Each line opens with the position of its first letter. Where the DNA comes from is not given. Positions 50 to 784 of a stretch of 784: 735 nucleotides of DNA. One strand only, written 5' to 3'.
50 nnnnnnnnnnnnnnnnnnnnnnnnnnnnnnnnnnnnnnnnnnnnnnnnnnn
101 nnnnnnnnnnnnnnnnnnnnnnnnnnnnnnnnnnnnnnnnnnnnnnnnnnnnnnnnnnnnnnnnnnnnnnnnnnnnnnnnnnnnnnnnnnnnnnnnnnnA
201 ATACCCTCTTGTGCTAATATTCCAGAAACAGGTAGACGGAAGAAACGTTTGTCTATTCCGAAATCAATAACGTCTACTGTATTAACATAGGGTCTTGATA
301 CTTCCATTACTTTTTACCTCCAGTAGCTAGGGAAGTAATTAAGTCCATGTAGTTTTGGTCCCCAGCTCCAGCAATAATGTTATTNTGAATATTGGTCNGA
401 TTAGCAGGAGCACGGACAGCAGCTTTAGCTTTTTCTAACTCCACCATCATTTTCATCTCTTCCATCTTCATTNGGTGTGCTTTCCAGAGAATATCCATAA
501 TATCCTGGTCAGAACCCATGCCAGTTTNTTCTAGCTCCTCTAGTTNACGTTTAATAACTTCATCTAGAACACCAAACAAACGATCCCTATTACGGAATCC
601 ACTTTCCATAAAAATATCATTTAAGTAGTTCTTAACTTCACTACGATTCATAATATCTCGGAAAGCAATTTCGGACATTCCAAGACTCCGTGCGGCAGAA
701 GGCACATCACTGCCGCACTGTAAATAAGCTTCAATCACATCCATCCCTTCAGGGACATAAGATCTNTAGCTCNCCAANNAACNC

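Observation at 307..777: Terminase small subunit-like HTH protein identifies the insert as a phage/prophage packaging region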

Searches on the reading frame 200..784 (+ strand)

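Call 10: search_solved_structures(query=L001:4108-4590:-, max_evalue=10)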
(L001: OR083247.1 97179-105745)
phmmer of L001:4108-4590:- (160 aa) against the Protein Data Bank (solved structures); distinct sequences matched with E-value up to 10: 3.
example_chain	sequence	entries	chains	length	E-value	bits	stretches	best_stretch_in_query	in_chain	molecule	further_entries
7b9k_A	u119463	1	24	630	0.3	14.5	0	90-147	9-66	Dihydrolipoyllysine-residue acetyltransferase component of pyruvate dehydrogenase complex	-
1iyu_A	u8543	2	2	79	0.43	14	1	90-145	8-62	DIHYDROLIPOAMIDE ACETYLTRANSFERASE COMPONENT OF PYRUVATE DEHYDROGENASE COMPLEX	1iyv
2ksg_A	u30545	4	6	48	0.85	13.1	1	60-101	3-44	Dermcidin | DCD-1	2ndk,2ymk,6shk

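Call 13: find_homologous_proteins(query=L001:4108-4590:-, max_evalue=0.001)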
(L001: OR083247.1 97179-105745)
Query L001:4108-4590:- (160 aa): 132 proteins with E <= 0.001 among 210 candidates; the best 120 are listed.
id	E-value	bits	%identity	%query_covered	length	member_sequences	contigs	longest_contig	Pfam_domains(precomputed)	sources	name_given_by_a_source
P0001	6.8e-98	343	100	100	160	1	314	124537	PF26823.1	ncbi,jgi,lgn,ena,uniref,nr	ncbi:putative terminase, small subunit [Escherichia phage SP15]|uniref:Uncharacterized protein n=30 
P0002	9.4e-98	342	99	100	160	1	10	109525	PF26823.1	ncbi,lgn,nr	ncbi:hypothetical protein RNO96_20580 [Escherichia coli]|nr:hypothetical protein [Salmonella enteric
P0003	9.4e-98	342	99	100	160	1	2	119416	PF26823.1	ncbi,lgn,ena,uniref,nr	ncbi:terminase small subunit [Phage NBSal003]|uniref:Uncharacterized protein n=1 Tax=Phage NBSal003 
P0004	9.5e-98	342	99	100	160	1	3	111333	PF26823.1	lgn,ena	-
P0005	1.3e-97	342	99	100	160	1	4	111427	PF26823.1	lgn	-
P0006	1.6e-97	341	99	100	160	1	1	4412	PF26823.1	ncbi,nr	ncbi:MAG: hypothetical protein EOM35_08350 [Negativicutes bacterium]|nr:hypothetical protein [Negati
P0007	1.7e-97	341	99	100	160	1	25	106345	PF26823.1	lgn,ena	-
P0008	1.8e-97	341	99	100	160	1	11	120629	PF26823.1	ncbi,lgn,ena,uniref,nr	ncbi:hypothetical protein P47N_0147 [Bacteriophage T5-like saus47N]|uniref:Uncharacterized protein n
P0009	1.9e-97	341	99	100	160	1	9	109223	PF26823.1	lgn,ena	-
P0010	1.9e-97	341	99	100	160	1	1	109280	PF26823.1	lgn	-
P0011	2.2e-97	341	99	100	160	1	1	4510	PF26823.1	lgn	-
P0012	2.2e-97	341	99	100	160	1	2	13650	PF26823.1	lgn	-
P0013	2.3e-97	341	99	100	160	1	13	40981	PF26823.1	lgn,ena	-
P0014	2.3e-97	341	99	100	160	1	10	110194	PF26823.1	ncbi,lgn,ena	ncbi:hypothetical protein V3921_004279 [Salmonella enterica]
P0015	2.4e-97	341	99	100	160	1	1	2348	PF26823.1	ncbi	-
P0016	2.5e-97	341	99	100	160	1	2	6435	PF26823.1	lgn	-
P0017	2.5e-97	341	99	100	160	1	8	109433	PF26823.1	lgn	-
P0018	2.5e-97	341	99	100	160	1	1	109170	PF26823.1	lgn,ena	-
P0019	2.9e-97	341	99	100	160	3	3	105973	PF26823.1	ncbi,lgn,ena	ncbi:hypothetical protein ACXYJ3_001820 [Escherichia coli]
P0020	3.2e-97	340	99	100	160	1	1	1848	PF26823.1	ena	-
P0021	3.3e-97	340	99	100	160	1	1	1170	PF26823.1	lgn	-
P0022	3.3e-97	340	99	100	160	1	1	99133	PF26823.1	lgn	-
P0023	3.3e-97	340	99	100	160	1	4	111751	PF26823.1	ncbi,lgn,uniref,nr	ncbi:hypothetical protein SLUR09_00049 [Escherichia phage slur09]|uniref:Uncharacterized protein n=2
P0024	3.4e-97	340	99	100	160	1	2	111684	PF26823.1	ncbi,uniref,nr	ncbi:putative terminase small subunit [Salmonella phage GEC_vB_N3]|uniref:Putative terminase small s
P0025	3.6e-97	340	99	100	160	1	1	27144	PF26823.1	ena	-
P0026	3.8e-97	340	99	100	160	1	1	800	PF26823.1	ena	-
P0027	4.1e-97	340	99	100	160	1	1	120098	PF26823.1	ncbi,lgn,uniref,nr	ncbi:terminase small subunit [Salmonella phage Shivani]|uniref:Uncharacterized protein n=1 Tax=Salmo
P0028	4.9e-97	340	99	100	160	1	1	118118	PF26823.1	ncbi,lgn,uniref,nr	ncbi:hypothetical protein [Phage NBEco002]|uniref:Uncharacterized protein n=1 Tax=Phage NBEco002 Tax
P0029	6.1e-97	340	99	100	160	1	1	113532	PF26823.1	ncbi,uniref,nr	ncbi:terminase small subunit [Escherichia phage DaisyDussoix]|uniref:Terminase small subunit n=1 Tax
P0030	6.6e-97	339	99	100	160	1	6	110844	PF26823.1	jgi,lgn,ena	jgi:hypothetical protein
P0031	8.3e-97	339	99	100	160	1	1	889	PF26823.1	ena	-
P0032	8.5e-97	339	99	100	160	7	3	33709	PF26823.1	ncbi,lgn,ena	-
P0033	9.2e-97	339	99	100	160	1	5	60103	PF26823.1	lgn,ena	-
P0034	1.1e-96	339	99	100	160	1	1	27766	PF26823.1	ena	-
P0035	1.1e-96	339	99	100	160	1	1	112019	PF26823.1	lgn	-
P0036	1.7e-96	338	99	100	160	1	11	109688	PF26823.1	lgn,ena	-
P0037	1.9e-96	338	99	100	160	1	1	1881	PF26823.1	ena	-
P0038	2.1e-96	338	99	100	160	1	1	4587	PF26823.1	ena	-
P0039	2.4e-96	338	98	100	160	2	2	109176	PF26823.1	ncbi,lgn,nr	ncbi:hypothetical protein NGA1_0230 [Escherichia coli phage NG_A1]|nr:hypothetical protein NGA1_0230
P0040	2.7e-96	337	99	100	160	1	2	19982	PF26823.1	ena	-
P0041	3.1e-96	337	98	100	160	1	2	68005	PF26823.1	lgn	-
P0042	3.1e-96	337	98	100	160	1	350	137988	PF26823.1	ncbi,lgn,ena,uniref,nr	ncbi:hypothetical protein ACR3GG_000018 [Shigella sonnei]|uniref:Probable terminase, small subunit n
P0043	4.4e-96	337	98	100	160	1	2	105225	PF26823.1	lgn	-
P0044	5.6e-96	336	98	100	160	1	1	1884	PF26823.1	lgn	-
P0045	5.7e-96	336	98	100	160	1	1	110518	PF26823.1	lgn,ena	-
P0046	6.0e-96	336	98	100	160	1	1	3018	PF26823.1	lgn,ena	-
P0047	7.3e-96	336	98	100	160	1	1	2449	PF26823.1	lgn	-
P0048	7.8e-96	336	98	100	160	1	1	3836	PF26823.1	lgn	-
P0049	8.3e-96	336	98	100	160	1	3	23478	PF26823.1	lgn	-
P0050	1.0e-95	336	98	100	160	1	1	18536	PF26823.1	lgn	-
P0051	1.0e-95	336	98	100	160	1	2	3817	PF26823.1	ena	-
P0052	1.0e-95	336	98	100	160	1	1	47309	PF26823.1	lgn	-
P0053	1.1e-95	335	98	100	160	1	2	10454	PF26823.1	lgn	-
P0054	1.1e-95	335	98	100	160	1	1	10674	PF26823.1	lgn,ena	-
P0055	1.1e-95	335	98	100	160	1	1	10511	PF26823.1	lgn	-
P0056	1.2e-95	335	98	100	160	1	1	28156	PF26823.1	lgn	-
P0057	1.3e-95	335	99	100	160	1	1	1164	PF26823.1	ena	-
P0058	1.4e-95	335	98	100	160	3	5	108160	PF26823.1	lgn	-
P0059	1.4e-95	335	98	100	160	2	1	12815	PF26823.1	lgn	-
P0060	1.5e-95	335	98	100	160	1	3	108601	PF26823.1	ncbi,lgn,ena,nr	ncbi:putative terminase small subunit [Escherichia phage T5_ev212]|nr:putative terminase small subun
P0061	1.5e-95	335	98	100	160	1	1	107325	PF26823.1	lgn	-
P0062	1.6e-95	335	98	100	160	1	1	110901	PF26823.1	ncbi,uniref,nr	ncbi:terminase small subunit [Escherichia phage OSYSP]|uniref:Uncharacterized protein n=1 Tax=Escher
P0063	1.6e-95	335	98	100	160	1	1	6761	PF26823.1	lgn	-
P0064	2.2e-95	334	98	100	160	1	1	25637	PF26823.1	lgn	-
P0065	3.5e-95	334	97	100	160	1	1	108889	PF26823.1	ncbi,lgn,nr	ncbi:hypothetical protein OVA47_000063 [Shigella sonnei]|nr:hypothetical protein [Shigella sonnei]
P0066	3.5e-95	334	98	100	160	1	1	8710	PF26823.1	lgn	-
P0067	4.6e-95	333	98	100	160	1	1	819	PF26823.1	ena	-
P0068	4.7e-95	333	98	100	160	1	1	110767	PF26823.1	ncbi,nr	ncbi:hypothetical protein [Salmonella phage PH204]|nr:hypothetical protein [Salmonella phage PH204]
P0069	5.0e-95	333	98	100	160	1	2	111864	PF26823.1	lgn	-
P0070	8.7e-95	333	98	100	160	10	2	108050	PF26823.1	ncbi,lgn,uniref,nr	ncbi:hypothetical protein [Shigella phage SHSML-45]|uniref:Uncharacterized protein n=1 Tax=Shigella 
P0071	1.3e-92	325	94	100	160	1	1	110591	PF26823.1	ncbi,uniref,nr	ncbi:terminase small subunit [Salmonella phage vB_STy-RN29]|uniref:terminase small subunit n=1 Tax=S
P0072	5.7e-92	323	93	100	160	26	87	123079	PF26823.1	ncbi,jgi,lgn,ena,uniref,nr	ncbi:hypothetical protein NVD72_004406 [Salmonella enterica]|uniref:Small terminase n=50 Tax=Viruses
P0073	9.8e-92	323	93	100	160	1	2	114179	PF26823.1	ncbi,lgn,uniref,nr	ncbi:terminase small subunit [Escherichia phage TrudiGerster]|uniref:Terminase small subunit n=1 Tax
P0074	1.5e-91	322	93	100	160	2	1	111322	PF26823.1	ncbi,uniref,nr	ncbi:putative terminase small subunit [Salmonella phage beppo]|uniref:Putative terminase small subun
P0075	3.7e-91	321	100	94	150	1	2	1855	PF26823.1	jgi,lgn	jgi:hypothetical protein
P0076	1.5e-90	319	93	100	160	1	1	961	PF26823.1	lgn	-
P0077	4.7e-87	307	89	100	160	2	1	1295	PF26823.1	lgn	-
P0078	1.4e-86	306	98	91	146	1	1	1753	PF26823.1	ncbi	ncbi:hypothetical protein ACLI2G_14585, partial [Enterococcus faecalis]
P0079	1.6e-86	306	94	100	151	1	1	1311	PF26823.1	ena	-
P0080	5.8e-86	304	86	100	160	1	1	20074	PF26823.1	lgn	-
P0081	2.0e-84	299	86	100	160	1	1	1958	PF26823.1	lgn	-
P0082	4.4e-81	288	98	86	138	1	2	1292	PF26823.1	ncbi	ncbi:hypothetical protein, partial [Enterococcus faecalis]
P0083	8.3e-81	287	88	99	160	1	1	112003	PF26823.1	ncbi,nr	ncbi:hypothetical protein [Klebsiella phage vB_Kpn_3]|nr:hypothetical protein [Klebsiella phage vB_K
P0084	3.2e-76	272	98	83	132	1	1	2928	PF26823.1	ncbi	ncbi:hypothetical protein, partial [Enterococcus faecalis]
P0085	5.4e-71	255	98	78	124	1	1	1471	PF26823.1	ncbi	ncbi:hypothetical protein, partial [Enterococcus faecalis]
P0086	5.3e-70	252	98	76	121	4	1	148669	PF26823.1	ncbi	-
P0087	1.3e-66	241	72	100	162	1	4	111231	PF26823.1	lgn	-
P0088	2.7e-57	211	63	99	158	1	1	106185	PF26823.1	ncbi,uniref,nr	ncbi:hypothetical protein P13BB106kb_p125 [Pectobacterium phage DU_PP_V]|uniref:Uncharacterized prot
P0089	1.5e-56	208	67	100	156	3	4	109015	PF26823.1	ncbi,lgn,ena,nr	ncbi:hypothetical protein [Bacteriophage Eos]|nr:hypothetical protein [Bacteriophage Eos]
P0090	1.0e-55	206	63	99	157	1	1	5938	PF26823.1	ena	-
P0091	5.6e-55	203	64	100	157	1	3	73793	PF26823.1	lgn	-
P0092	3.2e-54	201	61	99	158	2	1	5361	PF26823.1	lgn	-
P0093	7.2e-54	200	62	99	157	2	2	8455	PF26823.1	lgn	-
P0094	7.3e-54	200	63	99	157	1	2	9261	PF26823.1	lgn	-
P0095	8.6e-54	200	64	99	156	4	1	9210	PF26823.1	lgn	-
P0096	8.8e-54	200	61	99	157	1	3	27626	PF26823.1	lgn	-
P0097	1.7e-53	199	63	99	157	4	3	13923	PF26823.1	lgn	-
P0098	3.4e-53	198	58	100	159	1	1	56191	PF26823.1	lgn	-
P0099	6.2e-53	197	62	98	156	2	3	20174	PF26823.1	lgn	-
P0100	7.0e-53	197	62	99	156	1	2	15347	PF26823.1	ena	-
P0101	1.1e-52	196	62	99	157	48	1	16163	PF26823.1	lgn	-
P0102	1.2e-52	196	62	98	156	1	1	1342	PF26823.1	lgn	-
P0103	1.6e-52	195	62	99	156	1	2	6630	PF26823.1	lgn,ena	-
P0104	4.3e-52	194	59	99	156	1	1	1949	PF26823.1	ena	-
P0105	1.1e-51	193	61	99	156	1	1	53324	PF26823.1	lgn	-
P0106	1.2e-50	189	58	100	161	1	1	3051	PF26823.1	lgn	-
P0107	2.8e-50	188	56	98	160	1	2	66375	PF26823.1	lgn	-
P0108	5.9e-49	184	55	100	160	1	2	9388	PF26823.1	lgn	-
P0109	7.3e-49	184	57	96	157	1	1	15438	PF26823.1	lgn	-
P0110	1.3e-48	183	55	100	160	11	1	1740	PF26823.1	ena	-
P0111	1.8e-48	182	55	100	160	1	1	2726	PF26823.1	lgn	-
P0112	3.3e-48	181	55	100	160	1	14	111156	PF26823.1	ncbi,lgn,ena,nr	ncbi:hypothetical protein DS691_20770 [Salmonella enterica subsp. enterica serovar Bareilly]|nr:hypo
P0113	4.0e-48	181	55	97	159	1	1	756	PF26823.1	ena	-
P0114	4.0e-48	181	55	100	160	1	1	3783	PF26823.1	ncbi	-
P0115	4.4e-48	181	55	100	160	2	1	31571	PF26823.1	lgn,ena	-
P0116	4.7e-48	181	55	97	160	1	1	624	PF26823.1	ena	-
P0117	5.5e-48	181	56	100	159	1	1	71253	PF26823.1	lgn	-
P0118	2.8e-47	178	55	97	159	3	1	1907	PF26823.1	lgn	-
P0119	6.0e-47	177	56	100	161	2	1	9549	PF26823.1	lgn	-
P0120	8.2e-46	174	53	99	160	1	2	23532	PF26823.1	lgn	-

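Call 14: search_protein_families(library=pfam, proteins=[P0001, P0088, P0112], max_evalue=1)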
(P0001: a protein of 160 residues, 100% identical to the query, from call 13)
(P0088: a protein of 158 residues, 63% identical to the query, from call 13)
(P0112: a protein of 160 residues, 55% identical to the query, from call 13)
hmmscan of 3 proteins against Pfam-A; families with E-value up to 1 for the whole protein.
P0001 (160 aa): 2 families
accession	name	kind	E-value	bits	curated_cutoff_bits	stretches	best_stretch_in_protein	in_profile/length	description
PF24697.1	DUF7661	-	0.2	12.2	27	1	45-65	40-60/70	Domain of unknown function (DUF7661)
PF13556.12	HTH_30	-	0.23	11.7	27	1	17-39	3-25/59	PucR C-terminal helix-turn-helix domain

P0088 (158 aa): 2 families
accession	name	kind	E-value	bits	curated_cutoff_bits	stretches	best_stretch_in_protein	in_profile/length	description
PF22344.2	SIR3_C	-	0.033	14.7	27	1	54-106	14-64/123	Regulatory protein SIR3, C-terminal domain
PF09193.15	CholecysA-Rec_N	-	0.095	13.1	27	1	16-31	1-16/47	Cholecystokinin A receptor, N-terminal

P0112 (160 aa): 2 families
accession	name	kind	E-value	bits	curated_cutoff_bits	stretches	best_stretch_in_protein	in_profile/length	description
PF04545.22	Sigma70_r4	-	0.014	15.4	24.1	1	10-49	4-43/50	Sigma-70, region 4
PF15372.11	DUF4600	-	0.15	12.8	27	1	78-122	25-65/128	Domain of unknown function (DUF4600)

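Call 15: search_protein_families(library=ncbifam, proteins=[P0001, P0088, P0112], max_evalue=1)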
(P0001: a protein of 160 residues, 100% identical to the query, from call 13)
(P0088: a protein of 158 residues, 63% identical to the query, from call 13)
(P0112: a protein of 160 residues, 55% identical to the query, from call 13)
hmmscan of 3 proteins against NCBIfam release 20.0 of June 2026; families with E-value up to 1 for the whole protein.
P0001 (160 aa): 2 families
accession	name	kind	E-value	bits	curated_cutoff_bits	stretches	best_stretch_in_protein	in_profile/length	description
NF009976.0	PRK13441.1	equivalog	0.028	14.2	153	1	86-142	97-152/182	F0F1 ATP synthase subunit delta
NF009644.1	PRK13169.1-5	equivalog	0.12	13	130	1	79-149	13-84/116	DNA replication initiation control protein YabA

P0088 (158 aa): 0 families

P0112 (160 aa): 1 family
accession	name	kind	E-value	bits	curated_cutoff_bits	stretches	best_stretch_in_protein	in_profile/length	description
NF009646.0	PRK13182.1-1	equivalog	0.032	14.1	262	1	66-129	90-152/180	chromosome-anchoring protein RacA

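Call 22: search_solved_structures(query=A1, max_evalue=10)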
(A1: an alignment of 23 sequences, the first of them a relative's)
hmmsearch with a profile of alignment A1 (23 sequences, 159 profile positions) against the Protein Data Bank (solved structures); distinct sequences matched with E-value up to 10: 1.
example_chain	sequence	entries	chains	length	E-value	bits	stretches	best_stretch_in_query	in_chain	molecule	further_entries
8vd6_A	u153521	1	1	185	0.00023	24.3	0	22-57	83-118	CAP REPEAT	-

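Call 32: predict_structure(alignment_id=A1)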
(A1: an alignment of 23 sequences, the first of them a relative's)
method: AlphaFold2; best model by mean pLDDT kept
length: 160 residues; sequences in the alignment: 23
mean_pLDDT: 59.3   pTM: 0.34
mean pLDDT of the five models: 59.3, 58.5, 57.6, 56.8, 47.9
residues with pLDDT >= 90: 0; 70-90: 44; 50-70: 68; < 50: 48
segments of 3 or more residues with pLDDT < 50: 1-8, 63-68, 120-147, 157-160
pLDDT, mean of each block of 10 residues (from residue 1): 43 79 75 81 81 71 49 60 57 58 63 53 43 39 46 50
secondary structure, 60 per line:
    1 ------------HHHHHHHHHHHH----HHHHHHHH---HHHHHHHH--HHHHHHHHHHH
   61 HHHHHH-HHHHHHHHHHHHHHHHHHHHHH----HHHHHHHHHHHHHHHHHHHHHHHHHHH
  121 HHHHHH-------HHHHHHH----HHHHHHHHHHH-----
elements in order: H13-24 H29-36 H40-47 H50-66 H68-89 H94-126 H134-140 H145-155

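Call 35: search_protein_representatives(alignment_id=A1)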
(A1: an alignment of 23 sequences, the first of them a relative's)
Query: 23 sequences, 159 profile positions. Proteins with E-value up to 0.001 (for the whole library): 254; up to 1e-10: 179; up to 1e-30: 35. The best 150 are listed.
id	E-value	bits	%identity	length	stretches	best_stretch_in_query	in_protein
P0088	4.9e-72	257.3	-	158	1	1-159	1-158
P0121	9.9e-60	217.3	-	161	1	1-159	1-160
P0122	1.0e-55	204.2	-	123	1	38-159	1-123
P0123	1.0e-49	184.7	-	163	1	4-158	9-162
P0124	2.6e-46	173.7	-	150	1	2-156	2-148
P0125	3.4e-44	166.8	-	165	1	3-158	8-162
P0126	4.9e-42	159.8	-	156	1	8-158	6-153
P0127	3.8e-41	156.9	-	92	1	1-92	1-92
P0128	1.2e-40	155.2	-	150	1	9-156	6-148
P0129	1.2e-39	151.9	-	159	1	1-154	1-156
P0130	9.0e-38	145.9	-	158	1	4-156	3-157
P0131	2.5e-37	144.5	-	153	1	10-157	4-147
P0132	3.9e-36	140.6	-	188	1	10-157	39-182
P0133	2.8e-35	137.8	-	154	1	2-159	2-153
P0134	4.2e-35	137.2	-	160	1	1-158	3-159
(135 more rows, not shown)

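Call 38: search_protein_families(library=pfam, alignment_id=A2, max_evalue=0.1)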
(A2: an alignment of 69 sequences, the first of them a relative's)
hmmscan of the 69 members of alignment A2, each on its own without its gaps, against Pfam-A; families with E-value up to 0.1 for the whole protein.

A. member 1, P0001 (160 aa): 0 families

B. families by the number of members that match (of 69 scanned): 72 families (the first 25 are shown)
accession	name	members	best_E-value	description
PF13556.12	HTH_30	8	0.0023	PucR C-terminal helix-turn-helix domain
PF03592.21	Terminase_2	4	0.00039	Terminase small subunit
PF12668.12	DUF3791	3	0.00059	Protein of unknown function (DUF3791)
PF10459.15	Peptidase_S46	3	0.0011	Peptidase S46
PF09602.15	PhaP_Bmeg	2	0.013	Polyhydroxyalkanoic acid inclusion protein (PhaP_Bmeg)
PF08281.18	Sigma70_r4_2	2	0.028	Sigma-70, region 4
PF01967.27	MoaC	2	0.05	MoaC family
PF09711.16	Cas_Csn2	1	0.0016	CRISPR-associated protein (Cas_Csn2)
PF20993.2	CENPH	1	0.0018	CENPH protein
PF09862.15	DUF2089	1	0.0023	Domain of unknown function (DUF2089)-HTH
PF20438.3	SpoIVA_middle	1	0.0025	Stage IV sporulation protein A, middle domain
PF07520.16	SrfB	1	0.0035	Virulence factor SrfB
PF25453.1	DUF7898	1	0.004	Domain of unknown function (DUF7898)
PF12717.13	Cnd1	1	0.0041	non-SMC mitotic condensation complex subunit 1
PF05112.17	Baculo_p47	1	0.0042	Baculovirus P47 protein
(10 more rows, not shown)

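Call 39: search_solved_structures(query=A2, max_evalue=10, show_alignments=2)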
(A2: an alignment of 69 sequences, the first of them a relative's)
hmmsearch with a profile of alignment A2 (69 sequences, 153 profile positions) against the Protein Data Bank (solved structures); distinct sequences matched with E-value up to 10: 9.
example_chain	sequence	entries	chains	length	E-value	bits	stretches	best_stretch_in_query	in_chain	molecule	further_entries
8vd6_A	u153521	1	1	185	1.3e-11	47.8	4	23-56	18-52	CAP REPEAT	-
7bhy_A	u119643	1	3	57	0.054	16.6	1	15-56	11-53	Deoxyribonucleoside regulator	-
7die_A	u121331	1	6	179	0.089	15.9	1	26-117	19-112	Ferritin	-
6ckn_A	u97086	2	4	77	0.13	15.3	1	70-127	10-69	Protein AF-10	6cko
6jn2_A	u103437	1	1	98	0.18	14.9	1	69-128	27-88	Protein AF-10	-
8r7y_A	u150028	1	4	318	0.43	13.7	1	16-61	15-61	Deoxyribonucleoside regulator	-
3rqi_A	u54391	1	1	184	0.74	12.9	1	25-53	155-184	Response regulator protein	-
1umq_A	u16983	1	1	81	0.99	12.5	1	18-49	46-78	PHOTOSYNTHETIC APPARATUS REGULATORY PROTEIN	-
3onq_A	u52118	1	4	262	1.5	11.9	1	18-48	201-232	Regulator of polyketide synthase expression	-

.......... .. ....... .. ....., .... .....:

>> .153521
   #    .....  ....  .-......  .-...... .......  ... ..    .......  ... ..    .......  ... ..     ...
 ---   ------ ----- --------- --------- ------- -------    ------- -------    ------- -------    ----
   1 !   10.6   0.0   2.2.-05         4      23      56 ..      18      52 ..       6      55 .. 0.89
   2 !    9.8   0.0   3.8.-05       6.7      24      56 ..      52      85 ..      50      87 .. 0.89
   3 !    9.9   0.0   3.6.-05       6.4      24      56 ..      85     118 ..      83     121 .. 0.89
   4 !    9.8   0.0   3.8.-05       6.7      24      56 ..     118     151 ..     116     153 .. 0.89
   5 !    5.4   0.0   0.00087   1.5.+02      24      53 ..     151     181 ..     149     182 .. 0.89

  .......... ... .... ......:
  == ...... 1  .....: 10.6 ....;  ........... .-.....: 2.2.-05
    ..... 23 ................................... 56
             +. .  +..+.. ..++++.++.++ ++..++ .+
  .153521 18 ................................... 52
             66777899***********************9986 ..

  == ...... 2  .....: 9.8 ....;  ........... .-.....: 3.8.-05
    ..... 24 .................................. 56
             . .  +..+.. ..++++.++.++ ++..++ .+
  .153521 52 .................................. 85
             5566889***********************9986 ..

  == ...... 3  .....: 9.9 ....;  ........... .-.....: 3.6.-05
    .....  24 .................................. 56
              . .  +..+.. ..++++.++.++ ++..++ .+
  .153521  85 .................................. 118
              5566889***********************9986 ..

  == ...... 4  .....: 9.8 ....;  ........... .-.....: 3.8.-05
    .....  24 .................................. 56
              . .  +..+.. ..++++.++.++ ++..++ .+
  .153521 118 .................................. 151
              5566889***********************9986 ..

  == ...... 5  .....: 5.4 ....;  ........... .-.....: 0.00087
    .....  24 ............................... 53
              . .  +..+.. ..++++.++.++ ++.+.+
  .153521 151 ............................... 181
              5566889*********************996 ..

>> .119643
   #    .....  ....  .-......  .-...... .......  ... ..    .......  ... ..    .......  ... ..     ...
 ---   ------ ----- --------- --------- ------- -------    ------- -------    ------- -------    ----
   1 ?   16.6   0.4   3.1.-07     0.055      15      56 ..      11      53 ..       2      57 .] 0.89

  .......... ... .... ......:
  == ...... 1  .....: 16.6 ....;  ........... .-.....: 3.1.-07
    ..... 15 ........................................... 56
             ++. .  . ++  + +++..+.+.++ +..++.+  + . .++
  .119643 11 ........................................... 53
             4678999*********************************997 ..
